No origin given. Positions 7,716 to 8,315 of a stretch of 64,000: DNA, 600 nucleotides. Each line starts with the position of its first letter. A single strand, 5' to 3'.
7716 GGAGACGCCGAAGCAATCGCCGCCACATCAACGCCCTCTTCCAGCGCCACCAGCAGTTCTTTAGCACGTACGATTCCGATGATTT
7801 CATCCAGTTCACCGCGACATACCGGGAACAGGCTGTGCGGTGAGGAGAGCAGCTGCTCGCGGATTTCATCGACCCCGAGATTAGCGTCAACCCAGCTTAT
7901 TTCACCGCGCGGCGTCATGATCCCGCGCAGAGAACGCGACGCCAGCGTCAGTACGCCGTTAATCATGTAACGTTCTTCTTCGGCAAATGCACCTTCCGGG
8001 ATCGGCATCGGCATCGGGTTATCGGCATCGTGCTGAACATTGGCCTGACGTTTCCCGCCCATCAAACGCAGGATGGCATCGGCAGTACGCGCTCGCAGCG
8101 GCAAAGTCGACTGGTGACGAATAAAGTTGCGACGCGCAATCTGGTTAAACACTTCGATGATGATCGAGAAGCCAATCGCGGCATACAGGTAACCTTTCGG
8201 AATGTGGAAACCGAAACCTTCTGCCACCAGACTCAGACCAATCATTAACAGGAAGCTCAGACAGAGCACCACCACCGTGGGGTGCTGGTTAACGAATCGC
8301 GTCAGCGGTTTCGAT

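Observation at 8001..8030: Hexanucleotide tandem repeat inside yoaE coding sequence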

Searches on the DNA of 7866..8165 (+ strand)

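Call 7: search_dna_similar(query=window:7866-8165:+, collection=ecoli_genomes, mode=near, rows=spread, max_rows=40)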
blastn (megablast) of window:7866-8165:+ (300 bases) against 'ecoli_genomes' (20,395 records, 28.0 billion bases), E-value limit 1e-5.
Records with a match: 5423; places in all: 5423; records where one place covers at least 80% of the query: 5423.
Genomes with a match: 5423 of 5426; with a place that covers at least 80% of the query: 5423. Places per genome that has any: lowest 1, median 1, highest 1. On chromosomes: 5422 places; on plasmids: 1.
Best place of each record, by identity: >=99% 5126; 95-99% 297.
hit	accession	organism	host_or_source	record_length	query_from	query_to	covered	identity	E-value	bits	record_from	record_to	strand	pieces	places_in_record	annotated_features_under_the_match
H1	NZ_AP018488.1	Escherichia coli O157:H7 strain PV15-279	Homo sapiens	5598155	1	300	100%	100.0%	6e-155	555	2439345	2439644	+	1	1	yoaE: CNNM family cation transport protein YoaE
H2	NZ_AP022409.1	Escherichia coli strain STW0522-31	-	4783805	1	300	100%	100.0%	6e-155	555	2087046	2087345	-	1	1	yoaE: CNNM family cation transport protein YoaE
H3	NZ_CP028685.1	Escherichia coli strain 111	cattle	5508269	1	300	100%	100.0%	6e-155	555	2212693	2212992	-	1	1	yoaE: CNNM family cation transport protein YoaE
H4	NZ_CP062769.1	Escherichia coli O157:H7 strain Z852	Bovine Faeces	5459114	1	300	100%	100.0%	6e-155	555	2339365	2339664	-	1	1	yoaE: CNNM family cation transport protein YoaE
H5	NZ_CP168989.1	Escherichia coli strain UTME-4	beef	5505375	1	300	100%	100.0%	6e-155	555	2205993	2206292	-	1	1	yoaE: CNNM family cation transport protein YoaE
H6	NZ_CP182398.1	Escherichia coli strain EC6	pig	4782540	1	300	100%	100.0%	6e-155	555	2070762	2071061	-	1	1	yoaE: CNNM family cation transport protein YoaE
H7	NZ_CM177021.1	Escherichia coli strain RMDEC332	Homo sapiens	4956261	1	300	100%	100.0%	6e-155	555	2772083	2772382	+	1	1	yoaE: CNNM family cation transport protein YoaE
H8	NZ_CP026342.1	Escherichia coli strain 9FA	not applicable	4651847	1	300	100%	99.7%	3e-153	549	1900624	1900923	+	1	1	yoaE: CNNM family cation transport protein YoaE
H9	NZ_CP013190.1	Escherichia coli strain FORC_031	Homo sapiens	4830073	1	300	100%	99.7%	3e-153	549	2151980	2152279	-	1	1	yoaE: CNNM family cation transport protein YoaE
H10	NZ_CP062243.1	Escherichia coli strain AML003_ev03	not applicable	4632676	1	300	100%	99.7%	3e-153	549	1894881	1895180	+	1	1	yoaE: CNNM family cation transport protein YoaE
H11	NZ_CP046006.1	Escherichia coli strain 1919D3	swine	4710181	1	300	100%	99.7%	3e-153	549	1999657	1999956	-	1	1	yoaE: CNNM family cation transport protein YoaE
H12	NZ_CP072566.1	Escherichia coli strain WG5::TT12A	missing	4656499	1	300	100%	99.7%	3e-153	549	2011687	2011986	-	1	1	yoaE: CNNM family cation transport protein YoaE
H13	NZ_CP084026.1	Escherichia coli strain 035053C1pKPC2_Vir_090515B1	conjugation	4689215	1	300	100%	99.7%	3e-153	549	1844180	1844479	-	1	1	yoaE: CNNM family cation transport protein YoaE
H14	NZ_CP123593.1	Escherichia coli strain DJH_183sputum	Homo sapiens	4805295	1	300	100%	99.7%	3e-153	549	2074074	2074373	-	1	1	yoaE: CNNM family cation transport protein YoaE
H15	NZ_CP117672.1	Escherichia coli strain KW21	water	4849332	1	300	100%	99.7%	3e-153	549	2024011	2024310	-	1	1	yoaE: CNNM family cation transport protein YoaE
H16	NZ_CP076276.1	Escherichia coli strain SA31-1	Bubalus bubalis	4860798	1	300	100%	99.7%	3e-153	549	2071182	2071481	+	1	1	yoaE: CNNM family cation transport protein YoaE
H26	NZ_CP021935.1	Escherichia coli strain AR_0055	missing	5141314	1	300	100%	99.3%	1e-151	544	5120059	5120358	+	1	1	yoaE: CNNM family cation transport protein YoaE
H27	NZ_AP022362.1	Escherichia coli strain E302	Homo sapiens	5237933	1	300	100%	99.3%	1e-151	544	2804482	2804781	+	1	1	yoaE: CNNM family cation transport protein YoaE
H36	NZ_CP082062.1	Escherichia coli strain MS20674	Homo sapiens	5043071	1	300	100%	99.0%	6e-150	538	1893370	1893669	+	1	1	yoaE: CNNM family cation transport protein YoaE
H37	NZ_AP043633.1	Escherichia coli strain AST240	Homo sapiens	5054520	1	300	100%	99.0%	6e-150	538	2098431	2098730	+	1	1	yoaE: CNNM family cation transport protein YoaE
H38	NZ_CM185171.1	Escherichia coli strain AB_24_S34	Mula Mutha River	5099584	1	300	100%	98.7%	3e-148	532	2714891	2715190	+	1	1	yoaE: CNNM family cation transport protein YoaE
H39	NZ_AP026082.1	Escherichia coli strain F765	Homo sapiens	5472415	1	300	100%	98.0%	3e-143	516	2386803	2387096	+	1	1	yoaE: CNNM family cation transport protein YoaE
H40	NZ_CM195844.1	Escherichia coli strain CNREC_004-43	Homo sapiens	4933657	1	300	100%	96.7%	1e-136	494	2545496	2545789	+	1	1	yoaE: CNNM family cation transport protein YoaE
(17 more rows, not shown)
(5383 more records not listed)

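Call 8: get_annotated_region(hit=H39, flank=1500)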
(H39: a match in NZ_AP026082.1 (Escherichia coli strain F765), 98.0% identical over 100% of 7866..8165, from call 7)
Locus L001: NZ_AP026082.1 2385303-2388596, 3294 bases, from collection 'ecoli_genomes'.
description: Escherichia coli strain F765 chromosome, complete genome
organism: Escherichia coli strain F765 (NCBI taxid 562)
replicon: chromosome; assembly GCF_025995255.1
host: Homo sapiens; source: -; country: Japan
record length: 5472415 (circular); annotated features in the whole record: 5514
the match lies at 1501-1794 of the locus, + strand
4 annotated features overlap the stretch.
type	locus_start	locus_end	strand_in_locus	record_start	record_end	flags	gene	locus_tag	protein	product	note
CDS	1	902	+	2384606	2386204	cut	pdeD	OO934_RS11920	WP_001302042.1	EAL domain-containing protein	-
CDS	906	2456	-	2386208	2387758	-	yoaE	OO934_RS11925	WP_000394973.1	CNNM family cation transport protein YoaE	-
CDS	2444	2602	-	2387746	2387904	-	yoaL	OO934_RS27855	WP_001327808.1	protein YoaL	-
CDS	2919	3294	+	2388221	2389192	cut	manX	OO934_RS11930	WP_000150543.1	PTS mannose transporter subunit IIAB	-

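Call 9: get_annotated_region(hit=H40, flank=1500)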
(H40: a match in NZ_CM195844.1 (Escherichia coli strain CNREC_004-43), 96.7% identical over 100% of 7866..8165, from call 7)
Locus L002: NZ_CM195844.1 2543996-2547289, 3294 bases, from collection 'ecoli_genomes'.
description: Escherichia coli strain CNREC_004-43 chromosome, whole genome shotgun sequence
organism: Escherichia coli strain CNREC_004-43 (NCBI taxid 562)
replicon: chromosome; assembly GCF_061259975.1
host: Homo sapiens; source: stool; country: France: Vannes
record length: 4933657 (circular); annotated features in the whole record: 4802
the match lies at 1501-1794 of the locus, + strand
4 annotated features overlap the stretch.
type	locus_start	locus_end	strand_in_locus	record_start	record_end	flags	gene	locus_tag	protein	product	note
CDS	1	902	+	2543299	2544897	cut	pdeD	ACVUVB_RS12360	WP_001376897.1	cyclic di-3',5'-guanosine monophosphate phosphodiesterase PdeD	-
CDS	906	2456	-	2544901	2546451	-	yoaE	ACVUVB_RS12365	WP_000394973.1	CNNM family cation transport protein YoaE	-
CDS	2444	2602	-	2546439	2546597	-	yoaL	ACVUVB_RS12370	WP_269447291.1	protein YoaL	-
CDS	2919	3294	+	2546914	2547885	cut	manX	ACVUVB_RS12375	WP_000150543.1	PTS mannose transporter subunit IIAB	-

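Call 10: get_annotated_region(hit=H38, flank=1500)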
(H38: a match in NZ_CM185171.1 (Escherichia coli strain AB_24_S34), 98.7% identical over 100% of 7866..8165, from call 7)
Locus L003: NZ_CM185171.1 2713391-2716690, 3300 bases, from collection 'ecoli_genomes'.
description: Escherichia coli strain AB_24_S34 chromosome, whole genome shotgun sequence
organism: Escherichia coli strain AB_24_S34 (NCBI taxid 562)
replicon: chromosome; assembly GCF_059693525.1
host: -; source: Mula Mutha River; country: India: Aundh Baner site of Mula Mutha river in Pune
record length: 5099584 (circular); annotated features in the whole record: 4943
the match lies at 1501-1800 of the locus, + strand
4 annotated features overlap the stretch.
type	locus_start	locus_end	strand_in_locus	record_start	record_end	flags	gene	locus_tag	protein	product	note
CDS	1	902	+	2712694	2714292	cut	pdeD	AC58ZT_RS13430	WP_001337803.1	cyclic di-3',5'-guanosine monophosphate phosphodiesterase PdeD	-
CDS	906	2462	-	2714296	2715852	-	yoaE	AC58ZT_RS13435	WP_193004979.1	CNNM family cation transport protein YoaE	-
CDS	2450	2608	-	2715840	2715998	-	yoaL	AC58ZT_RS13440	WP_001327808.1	protein YoaL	-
CDS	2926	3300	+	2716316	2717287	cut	manX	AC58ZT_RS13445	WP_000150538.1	PTS mannose transporter subunit IIAB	-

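Call 32: get_annotated_region(hit=H2, flank=4000)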
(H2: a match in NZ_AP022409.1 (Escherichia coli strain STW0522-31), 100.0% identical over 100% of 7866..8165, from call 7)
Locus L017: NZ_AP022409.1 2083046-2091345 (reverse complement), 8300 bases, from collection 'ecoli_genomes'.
description: Escherichia coli strain STW0522-31 chromosome, complete genome
organism: Escherichia coli strain STW0522-31 (NCBI taxid 562)
replicon: chromosome; assembly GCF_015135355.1
host: -; source: -; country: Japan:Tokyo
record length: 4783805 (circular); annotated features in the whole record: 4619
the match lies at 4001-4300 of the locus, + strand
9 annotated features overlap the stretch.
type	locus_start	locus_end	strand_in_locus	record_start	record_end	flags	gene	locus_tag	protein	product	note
CDS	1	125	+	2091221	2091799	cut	nudL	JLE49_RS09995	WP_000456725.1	CoA pyrophosphatase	-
CDS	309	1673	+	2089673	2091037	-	sdaA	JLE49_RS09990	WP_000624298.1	L-serine ammonia-lyase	-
CDS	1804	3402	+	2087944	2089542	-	pdeD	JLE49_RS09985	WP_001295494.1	EAL domain-containing protein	-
CDS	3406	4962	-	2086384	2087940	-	yoaE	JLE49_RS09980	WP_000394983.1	CNNM family cation transport protein YoaE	-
CDS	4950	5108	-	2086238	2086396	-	yoaL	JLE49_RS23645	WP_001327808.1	protein YoaL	-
CDS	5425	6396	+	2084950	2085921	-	manX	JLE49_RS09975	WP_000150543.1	PTS mannose transporter subunit IIAB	-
CDS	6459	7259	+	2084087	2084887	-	manY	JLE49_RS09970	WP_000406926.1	PTS mannose transporter subunit IIC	-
CDS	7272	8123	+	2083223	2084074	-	manZ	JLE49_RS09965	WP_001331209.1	PTS mannose transporter subunit IID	-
CDS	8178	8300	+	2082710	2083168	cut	yobD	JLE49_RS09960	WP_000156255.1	DUF986 family protein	-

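Call 33: get_annotated_region(hit=H8, flank=4000)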
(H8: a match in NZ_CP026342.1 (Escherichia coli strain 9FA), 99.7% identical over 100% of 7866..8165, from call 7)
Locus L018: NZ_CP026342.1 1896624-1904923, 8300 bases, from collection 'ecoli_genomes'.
description: Escherichia coli strain 9FA chromosome, complete genome
organism: Escherichia coli strain 9FA (NCBI taxid 562)
replicon: chromosome; assembly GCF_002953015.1
host: not applicable; source: not applicable; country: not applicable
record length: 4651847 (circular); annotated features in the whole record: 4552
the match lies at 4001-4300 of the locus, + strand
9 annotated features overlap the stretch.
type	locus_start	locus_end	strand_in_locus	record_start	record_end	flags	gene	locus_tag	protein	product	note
CDS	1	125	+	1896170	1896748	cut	nudL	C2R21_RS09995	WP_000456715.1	CoA pyrophosphatase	-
CDS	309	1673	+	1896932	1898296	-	sdaA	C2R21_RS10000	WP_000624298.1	L-serine ammonia-lyase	-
CDS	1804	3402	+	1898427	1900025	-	pdeD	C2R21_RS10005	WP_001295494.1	EAL domain-containing protein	-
CDS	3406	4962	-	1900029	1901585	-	yoaE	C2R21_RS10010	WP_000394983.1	CNNM family cation transport protein YoaE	-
CDS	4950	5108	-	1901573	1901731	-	yoaL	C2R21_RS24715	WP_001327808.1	protein YoaL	-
CDS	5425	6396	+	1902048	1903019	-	manX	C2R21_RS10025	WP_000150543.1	PTS mannose transporter subunit IIAB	-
CDS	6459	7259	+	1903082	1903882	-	manY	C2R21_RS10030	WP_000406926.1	PTS mannose transporter subunit IIC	-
CDS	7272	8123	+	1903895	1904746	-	manZ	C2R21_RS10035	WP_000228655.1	PTS mannose transporter subunit IID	-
CDS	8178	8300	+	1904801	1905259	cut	yobD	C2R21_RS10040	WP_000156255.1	DUF986 family protein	-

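Call 34: get_annotated_region(hit=H9, flank=4000)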
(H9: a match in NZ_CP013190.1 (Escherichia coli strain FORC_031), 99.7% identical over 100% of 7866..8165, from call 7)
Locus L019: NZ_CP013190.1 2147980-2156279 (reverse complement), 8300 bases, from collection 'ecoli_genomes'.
description: Escherichia coli strain FORC_031 chromosome, complete genome
organism: Escherichia coli strain FORC_031 (NCBI taxid 562)
replicon: chromosome; assembly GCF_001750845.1
host: Homo sapiens; source: Human Stool; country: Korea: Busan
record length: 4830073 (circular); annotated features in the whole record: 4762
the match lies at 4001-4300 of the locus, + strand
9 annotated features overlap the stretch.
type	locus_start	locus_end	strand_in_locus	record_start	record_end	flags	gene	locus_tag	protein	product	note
CDS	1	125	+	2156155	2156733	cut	nudL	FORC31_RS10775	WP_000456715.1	CoA pyrophosphatase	-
CDS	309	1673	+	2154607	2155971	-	sdaA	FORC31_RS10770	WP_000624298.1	L-serine ammonia-lyase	-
CDS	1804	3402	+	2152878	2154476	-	pdeD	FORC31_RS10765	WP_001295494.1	EAL domain-containing protein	-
CDS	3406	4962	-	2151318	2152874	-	yoaE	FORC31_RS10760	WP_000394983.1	CNNM family cation transport protein YoaE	-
CDS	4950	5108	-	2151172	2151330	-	yoaL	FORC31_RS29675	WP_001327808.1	protein YoaL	-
CDS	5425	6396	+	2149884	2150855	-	manX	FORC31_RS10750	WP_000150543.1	PTS mannose transporter subunit IIAB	-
CDS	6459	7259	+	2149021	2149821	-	manY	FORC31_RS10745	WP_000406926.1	PTS mannose transporter subunit IIC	-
CDS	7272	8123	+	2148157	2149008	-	manZ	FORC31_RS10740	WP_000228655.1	PTS mannose transporter subunit IID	-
CDS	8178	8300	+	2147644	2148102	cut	yobD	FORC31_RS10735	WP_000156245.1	DUF986 family protein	-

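Call 35: get_annotated_region(hit=H16, flank=4000)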
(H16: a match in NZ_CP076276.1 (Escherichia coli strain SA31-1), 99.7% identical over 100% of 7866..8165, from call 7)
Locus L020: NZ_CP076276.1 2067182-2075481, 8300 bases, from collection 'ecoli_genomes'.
description: Escherichia coli strain SA31-1 chromosome, complete genome
organism: Escherichia coli strain SA31-1 (NCBI taxid 562)
replicon: chromosome; assembly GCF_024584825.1
host: Bubalus bubalis; source: missing; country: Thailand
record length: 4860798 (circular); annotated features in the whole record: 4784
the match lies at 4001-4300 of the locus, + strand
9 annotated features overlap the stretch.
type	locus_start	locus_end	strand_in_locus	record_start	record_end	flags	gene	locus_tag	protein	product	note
CDS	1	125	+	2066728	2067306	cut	nudL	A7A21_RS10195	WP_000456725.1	CoA pyrophosphatase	-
CDS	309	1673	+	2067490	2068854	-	sdaA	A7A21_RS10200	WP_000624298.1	L-serine ammonia-lyase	-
CDS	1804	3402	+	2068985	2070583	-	pdeD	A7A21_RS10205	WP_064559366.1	EAL domain-containing protein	-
CDS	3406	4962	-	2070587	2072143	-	yoaE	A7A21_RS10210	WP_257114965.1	CNNM family cation transport protein YoaE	-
CDS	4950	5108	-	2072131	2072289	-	yoaL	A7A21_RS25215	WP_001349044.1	protein YoaL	-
CDS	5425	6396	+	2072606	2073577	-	manX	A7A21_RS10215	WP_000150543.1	PTS mannose transporter subunit IIAB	-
CDS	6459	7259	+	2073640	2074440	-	manY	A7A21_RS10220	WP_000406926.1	PTS mannose transporter subunit IIC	-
CDS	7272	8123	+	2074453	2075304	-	manZ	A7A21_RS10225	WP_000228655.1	PTS mannose transporter subunit IID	-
CDS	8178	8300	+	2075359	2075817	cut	yobD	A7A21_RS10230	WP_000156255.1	DUF986 family protein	-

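Call 36: get_annotated_region(hit=H26, flank=4000)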
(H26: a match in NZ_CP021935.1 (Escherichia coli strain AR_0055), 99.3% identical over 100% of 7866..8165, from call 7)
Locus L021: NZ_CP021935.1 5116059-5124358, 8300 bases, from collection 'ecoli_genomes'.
description: Escherichia coli strain AR_0055 chromosome, complete genome
organism: Escherichia coli strain AR_0055 (NCBI taxid 562)
replicon: chromosome; assembly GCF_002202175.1
host: missing; source: missing; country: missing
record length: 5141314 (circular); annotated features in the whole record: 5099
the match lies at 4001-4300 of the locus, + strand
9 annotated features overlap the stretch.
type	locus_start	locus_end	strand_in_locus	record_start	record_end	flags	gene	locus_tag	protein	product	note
CDS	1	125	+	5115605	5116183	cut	nudL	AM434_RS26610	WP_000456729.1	CoA pyrophosphatase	-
CDS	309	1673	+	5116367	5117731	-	sdaA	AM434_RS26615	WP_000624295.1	L-serine ammonia-lyase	-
CDS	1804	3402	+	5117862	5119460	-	pdeD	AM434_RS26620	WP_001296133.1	EAL domain-containing protein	-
CDS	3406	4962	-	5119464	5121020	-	yoaE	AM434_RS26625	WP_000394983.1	CNNM family cation transport protein YoaE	-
CDS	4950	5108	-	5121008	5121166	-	yoaL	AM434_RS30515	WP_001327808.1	protein YoaL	-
CDS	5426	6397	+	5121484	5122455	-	manX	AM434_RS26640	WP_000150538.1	PTS mannose transporter subunit IIAB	-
CDS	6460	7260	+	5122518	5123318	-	manY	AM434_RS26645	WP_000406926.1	PTS mannose transporter subunit IIC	-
CDS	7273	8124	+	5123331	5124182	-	manZ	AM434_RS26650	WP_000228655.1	PTS mannose transporter subunit IID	-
CDS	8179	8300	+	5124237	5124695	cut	yobD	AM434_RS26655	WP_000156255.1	DUF986 family protein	-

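Call 37: get_annotated_region(hit=H27, flank=4000)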
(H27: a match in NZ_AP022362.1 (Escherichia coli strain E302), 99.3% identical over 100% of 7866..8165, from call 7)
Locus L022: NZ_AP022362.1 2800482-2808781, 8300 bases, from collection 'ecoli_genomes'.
description: Escherichia coli strain E302 chromosome, complete genome
organism: Escherichia coli strain E302 (NCBI taxid 562)
replicon: chromosome; assembly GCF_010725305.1
host: Homo sapiens; source: -; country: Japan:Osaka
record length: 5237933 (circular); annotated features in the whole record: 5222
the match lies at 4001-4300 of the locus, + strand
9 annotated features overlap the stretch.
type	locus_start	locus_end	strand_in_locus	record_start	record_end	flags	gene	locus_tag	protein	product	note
CDS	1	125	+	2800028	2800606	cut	nudL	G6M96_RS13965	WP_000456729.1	CoA pyrophosphatase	-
CDS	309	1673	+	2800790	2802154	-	sdaA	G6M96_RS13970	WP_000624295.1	L-serine ammonia-lyase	-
CDS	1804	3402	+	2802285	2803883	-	pdeD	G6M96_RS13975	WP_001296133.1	EAL domain-containing protein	-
CDS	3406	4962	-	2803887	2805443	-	yoaE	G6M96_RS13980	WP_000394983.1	CNNM family cation transport protein YoaE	-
CDS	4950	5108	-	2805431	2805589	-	yoaL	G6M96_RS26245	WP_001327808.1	protein YoaL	-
CDS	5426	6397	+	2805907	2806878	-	manX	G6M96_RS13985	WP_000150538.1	PTS mannose transporter subunit IIAB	-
CDS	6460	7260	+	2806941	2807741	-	manY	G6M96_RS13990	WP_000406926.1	PTS mannose transporter subunit IIC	-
CDS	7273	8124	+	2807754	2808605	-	manZ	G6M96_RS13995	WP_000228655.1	PTS mannose transporter subunit IID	-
CDS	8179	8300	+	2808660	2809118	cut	yobD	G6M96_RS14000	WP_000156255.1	DUF986 family protein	-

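Call 38: get_annotated_region(hit=H36, flank=4000)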
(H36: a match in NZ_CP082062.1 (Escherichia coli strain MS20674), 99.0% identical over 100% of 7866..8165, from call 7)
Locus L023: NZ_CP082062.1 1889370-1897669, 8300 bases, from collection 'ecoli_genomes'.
description: Escherichia coli strain MS20674 chromosome, complete genome
organism: Escherichia coli strain MS20674 (NCBI taxid 562)
replicon: chromosome; assembly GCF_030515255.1
host: Homo sapiens; source: CSF; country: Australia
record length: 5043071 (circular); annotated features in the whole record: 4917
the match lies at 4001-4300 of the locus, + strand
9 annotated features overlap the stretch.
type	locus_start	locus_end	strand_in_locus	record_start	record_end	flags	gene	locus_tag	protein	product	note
CDS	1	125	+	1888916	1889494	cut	nudL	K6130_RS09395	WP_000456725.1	CoA pyrophosphatase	-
CDS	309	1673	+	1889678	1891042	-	sdaA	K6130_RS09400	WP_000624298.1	L-serine ammonia-lyase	-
CDS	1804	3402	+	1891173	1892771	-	pdeD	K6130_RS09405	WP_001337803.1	EAL domain-containing protein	-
CDS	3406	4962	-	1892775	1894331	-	yoaE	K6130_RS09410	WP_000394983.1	CNNM family cation transport protein YoaE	-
CDS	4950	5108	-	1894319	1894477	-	yoaL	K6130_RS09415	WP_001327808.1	protein YoaL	-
CDS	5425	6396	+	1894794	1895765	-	manX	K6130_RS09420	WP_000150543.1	PTS mannose transporter subunit IIAB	-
CDS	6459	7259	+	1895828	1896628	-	manY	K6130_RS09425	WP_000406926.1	PTS mannose transporter subunit IIC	-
CDS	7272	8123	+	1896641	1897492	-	manZ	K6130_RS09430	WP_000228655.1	PTS mannose transporter subunit IID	-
CDS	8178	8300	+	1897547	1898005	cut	yobD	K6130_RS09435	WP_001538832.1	DUF986 family protein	-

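Call 39: get_annotated_region(hit=H37, flank=4000)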
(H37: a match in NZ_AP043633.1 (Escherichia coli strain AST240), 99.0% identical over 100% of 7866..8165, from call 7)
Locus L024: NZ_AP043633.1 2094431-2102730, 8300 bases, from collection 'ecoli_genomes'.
description: Escherichia coli strain AST240 chromosome, complete genome
organism: Escherichia coli strain AST240 (NCBI taxid 562)
replicon: chromosome; assembly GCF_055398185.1
host: Homo sapiens; source: -; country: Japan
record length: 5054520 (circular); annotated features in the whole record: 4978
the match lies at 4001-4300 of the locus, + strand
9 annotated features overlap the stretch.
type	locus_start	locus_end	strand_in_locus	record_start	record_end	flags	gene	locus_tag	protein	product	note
CDS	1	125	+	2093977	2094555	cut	nudL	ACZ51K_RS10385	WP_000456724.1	CoA pyrophosphatase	-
CDS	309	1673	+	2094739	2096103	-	sdaA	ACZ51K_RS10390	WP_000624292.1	L-serine ammonia-lyase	-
CDS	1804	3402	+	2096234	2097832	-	pdeD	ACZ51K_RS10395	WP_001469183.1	EAL domain-containing protein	-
CDS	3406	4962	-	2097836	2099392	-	yoaE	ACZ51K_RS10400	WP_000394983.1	CNNM family cation transport protein YoaE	-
CDS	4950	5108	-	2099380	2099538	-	yoaL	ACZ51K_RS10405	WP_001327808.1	protein YoaL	-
CDS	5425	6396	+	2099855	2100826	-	manX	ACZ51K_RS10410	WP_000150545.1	PTS mannose transporter subunit IIAB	-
CDS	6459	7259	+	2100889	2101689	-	manY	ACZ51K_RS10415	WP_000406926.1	PTS mannose transporter subunit IIC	-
CDS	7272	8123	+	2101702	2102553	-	manZ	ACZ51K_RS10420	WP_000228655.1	PTS mannose transporter subunit IID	-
CDS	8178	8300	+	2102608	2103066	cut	yobD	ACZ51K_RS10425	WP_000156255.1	DUF986 family protein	-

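Call 52: get_annotated_region(hit=H1, flank=4000)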
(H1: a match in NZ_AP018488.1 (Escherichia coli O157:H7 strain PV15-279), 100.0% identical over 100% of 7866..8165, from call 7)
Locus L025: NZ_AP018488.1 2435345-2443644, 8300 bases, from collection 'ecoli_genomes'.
description: Escherichia coli O157:H7 strain PV15-279 chromosome, complete genome
organism: Escherichia coli O157:H7 strain PV15-279 (NCBI taxid 83334)
replicon: chromosome; assembly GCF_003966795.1
host: Homo sapiens; source: -; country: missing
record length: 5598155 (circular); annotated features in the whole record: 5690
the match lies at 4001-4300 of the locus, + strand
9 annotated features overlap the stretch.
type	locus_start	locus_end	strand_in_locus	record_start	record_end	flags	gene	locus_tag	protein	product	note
CDS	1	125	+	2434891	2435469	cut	nudL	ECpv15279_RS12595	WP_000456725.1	CoA pyrophosphatase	-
CDS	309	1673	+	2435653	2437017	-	sdaA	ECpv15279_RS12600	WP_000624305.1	L-serine ammonia-lyase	-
CDS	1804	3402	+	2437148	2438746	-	pdeD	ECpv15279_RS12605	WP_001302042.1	EAL domain-containing protein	-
CDS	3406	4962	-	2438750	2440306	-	yoaE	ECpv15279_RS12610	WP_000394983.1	CNNM family cation transport protein YoaE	-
CDS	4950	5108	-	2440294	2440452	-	yoaL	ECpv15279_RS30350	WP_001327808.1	protein YoaL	-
CDS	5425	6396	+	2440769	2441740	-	manX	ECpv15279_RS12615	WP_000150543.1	PTS mannose transporter subunit IIAB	-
CDS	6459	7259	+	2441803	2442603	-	manY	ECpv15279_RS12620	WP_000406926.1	PTS mannose transporter subunit IIC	-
CDS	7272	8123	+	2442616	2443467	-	manZ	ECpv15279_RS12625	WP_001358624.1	PTS mannose transporter subunit IID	-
CDS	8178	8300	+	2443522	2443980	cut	yobD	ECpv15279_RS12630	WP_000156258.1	DUF986 family protein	-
